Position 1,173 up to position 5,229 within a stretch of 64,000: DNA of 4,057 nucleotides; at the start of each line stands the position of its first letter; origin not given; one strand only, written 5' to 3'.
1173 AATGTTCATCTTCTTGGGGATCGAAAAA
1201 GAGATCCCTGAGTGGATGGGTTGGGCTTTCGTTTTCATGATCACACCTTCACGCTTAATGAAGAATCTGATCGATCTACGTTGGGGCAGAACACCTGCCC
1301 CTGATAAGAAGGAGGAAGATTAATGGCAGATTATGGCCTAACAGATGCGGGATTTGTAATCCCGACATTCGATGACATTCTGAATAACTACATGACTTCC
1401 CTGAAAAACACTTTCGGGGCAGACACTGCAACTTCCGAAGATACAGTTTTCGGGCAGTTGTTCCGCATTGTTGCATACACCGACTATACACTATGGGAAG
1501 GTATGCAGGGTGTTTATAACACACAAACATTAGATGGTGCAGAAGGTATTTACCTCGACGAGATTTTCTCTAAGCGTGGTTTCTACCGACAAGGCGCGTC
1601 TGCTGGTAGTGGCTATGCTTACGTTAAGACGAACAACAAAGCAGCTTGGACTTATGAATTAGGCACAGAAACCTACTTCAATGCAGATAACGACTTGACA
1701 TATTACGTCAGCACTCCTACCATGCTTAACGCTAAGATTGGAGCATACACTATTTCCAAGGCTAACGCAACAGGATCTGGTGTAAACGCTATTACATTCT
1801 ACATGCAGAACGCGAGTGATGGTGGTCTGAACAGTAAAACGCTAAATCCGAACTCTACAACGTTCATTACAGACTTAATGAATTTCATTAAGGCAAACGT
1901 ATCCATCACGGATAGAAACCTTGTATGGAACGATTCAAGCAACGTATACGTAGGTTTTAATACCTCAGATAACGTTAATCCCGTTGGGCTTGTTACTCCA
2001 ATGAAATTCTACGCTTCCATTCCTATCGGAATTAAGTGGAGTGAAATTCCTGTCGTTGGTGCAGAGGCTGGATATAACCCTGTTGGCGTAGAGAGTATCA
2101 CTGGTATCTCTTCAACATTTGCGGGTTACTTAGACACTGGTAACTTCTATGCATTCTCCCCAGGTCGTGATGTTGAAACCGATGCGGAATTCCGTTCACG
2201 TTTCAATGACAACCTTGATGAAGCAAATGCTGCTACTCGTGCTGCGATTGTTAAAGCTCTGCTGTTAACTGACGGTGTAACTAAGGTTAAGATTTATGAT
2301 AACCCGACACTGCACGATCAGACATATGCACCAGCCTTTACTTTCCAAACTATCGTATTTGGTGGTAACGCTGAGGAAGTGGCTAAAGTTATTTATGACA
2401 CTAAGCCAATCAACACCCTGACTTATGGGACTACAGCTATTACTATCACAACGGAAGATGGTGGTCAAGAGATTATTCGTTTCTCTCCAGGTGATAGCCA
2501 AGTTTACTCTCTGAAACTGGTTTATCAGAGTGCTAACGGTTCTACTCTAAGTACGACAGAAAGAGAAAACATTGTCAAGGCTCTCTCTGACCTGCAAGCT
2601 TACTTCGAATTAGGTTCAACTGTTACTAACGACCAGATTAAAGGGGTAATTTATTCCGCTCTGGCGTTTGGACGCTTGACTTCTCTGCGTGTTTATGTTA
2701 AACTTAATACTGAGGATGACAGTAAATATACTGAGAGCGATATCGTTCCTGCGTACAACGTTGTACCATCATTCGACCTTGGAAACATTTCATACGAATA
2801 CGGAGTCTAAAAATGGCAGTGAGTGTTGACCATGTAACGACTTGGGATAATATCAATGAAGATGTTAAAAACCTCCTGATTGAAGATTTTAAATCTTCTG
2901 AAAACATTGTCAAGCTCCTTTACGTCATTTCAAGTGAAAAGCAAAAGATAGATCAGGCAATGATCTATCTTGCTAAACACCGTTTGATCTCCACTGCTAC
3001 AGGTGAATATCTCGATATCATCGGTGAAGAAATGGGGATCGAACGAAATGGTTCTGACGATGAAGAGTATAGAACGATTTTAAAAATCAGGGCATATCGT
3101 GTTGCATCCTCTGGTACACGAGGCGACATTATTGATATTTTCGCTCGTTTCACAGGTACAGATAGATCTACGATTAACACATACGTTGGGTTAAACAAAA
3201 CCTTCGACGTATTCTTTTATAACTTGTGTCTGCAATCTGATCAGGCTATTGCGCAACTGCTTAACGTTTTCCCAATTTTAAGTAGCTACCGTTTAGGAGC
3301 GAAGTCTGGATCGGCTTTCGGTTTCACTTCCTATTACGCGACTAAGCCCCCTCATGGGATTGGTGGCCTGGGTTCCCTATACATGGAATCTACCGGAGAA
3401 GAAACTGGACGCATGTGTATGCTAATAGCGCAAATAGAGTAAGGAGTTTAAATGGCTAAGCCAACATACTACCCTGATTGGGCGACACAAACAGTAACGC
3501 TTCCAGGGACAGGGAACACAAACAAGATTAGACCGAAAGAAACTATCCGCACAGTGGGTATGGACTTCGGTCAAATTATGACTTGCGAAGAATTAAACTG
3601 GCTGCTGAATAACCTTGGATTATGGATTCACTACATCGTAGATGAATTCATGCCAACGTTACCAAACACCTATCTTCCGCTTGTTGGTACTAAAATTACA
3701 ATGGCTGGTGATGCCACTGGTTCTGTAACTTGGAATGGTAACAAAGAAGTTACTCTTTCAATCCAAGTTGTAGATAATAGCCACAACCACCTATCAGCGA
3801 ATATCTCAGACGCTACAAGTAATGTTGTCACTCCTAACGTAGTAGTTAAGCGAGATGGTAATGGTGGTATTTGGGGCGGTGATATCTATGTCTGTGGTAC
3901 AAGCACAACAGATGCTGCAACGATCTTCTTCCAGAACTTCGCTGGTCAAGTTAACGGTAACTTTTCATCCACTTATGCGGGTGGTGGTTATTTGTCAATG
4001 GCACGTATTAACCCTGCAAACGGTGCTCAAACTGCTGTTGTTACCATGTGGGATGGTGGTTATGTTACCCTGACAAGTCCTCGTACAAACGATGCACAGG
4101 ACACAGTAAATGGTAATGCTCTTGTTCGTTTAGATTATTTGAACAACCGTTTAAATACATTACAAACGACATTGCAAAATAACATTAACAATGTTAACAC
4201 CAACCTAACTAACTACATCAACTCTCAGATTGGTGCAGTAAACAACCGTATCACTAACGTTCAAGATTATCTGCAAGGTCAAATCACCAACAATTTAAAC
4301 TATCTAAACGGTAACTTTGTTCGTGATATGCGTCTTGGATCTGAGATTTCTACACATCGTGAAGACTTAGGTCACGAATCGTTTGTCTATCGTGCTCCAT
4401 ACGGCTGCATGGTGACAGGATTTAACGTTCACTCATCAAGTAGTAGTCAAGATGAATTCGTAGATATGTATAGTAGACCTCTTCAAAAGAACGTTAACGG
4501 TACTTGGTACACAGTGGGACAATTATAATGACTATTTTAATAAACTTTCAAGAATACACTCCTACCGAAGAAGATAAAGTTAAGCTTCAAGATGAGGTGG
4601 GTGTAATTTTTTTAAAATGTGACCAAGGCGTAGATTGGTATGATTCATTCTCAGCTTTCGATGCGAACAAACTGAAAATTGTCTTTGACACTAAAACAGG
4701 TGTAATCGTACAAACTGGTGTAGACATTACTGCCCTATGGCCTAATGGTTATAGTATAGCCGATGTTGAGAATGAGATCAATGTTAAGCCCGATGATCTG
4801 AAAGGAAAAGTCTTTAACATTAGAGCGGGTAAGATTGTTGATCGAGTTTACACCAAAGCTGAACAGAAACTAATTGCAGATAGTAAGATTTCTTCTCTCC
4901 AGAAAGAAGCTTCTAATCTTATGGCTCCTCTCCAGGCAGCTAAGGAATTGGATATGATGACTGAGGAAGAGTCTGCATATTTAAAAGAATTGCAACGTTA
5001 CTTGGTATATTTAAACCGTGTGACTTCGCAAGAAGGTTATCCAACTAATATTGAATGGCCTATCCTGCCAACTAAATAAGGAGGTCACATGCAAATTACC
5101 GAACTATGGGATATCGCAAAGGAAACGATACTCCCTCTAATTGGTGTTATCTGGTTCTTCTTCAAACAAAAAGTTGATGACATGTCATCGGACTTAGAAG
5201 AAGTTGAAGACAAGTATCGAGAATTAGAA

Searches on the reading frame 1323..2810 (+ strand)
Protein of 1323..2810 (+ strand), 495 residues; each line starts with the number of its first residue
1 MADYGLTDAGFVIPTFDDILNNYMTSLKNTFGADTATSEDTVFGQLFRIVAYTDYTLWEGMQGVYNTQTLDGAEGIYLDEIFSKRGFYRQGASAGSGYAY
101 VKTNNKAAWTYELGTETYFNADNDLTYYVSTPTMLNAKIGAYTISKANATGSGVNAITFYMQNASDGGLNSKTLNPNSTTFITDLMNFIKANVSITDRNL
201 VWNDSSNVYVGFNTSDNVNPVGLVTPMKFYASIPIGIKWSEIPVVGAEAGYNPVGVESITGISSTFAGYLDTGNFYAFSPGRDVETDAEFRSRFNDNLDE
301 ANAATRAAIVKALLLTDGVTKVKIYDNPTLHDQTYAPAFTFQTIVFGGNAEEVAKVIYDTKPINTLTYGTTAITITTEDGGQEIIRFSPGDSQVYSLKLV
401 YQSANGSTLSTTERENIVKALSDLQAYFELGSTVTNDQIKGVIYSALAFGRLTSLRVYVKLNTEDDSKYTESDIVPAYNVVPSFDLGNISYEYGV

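Call 55: search_protein_families(library=pfam, proteins=[window:1323-2810:+], max_evalue=0.001)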
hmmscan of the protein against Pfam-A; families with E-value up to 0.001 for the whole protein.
window:1323-2810:+ (495 aa): 1 family
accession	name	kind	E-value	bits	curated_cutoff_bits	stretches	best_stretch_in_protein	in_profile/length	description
PF04865.19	Baseplate_J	-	1e-08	35.3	21.1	1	252-365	79-196/255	Baseplate J-like protein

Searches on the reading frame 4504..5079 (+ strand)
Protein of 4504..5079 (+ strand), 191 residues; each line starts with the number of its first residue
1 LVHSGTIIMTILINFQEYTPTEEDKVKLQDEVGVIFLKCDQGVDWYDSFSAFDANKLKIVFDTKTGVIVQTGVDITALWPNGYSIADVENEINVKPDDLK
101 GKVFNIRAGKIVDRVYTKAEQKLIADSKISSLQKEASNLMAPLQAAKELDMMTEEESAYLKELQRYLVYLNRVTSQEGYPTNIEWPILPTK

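Call 55: search_protein_families(library=pfam, proteins=[window:4504-5079:+], max_evalue=0.001)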
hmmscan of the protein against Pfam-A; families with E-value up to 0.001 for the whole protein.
window:4504-5079:+ (191 aa): 2 families
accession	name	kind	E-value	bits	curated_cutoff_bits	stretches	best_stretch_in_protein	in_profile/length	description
PF02413.22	Caudo_TAP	-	3.3e-15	56.8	22.1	1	52-189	6-130/131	Caudovirales tail fibre assembly protein, lambda gpK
PF16778.10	Phage_tail_APC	-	0.00038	20.7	26.6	1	152-189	20-59/60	Phage tail assembly chaperone protein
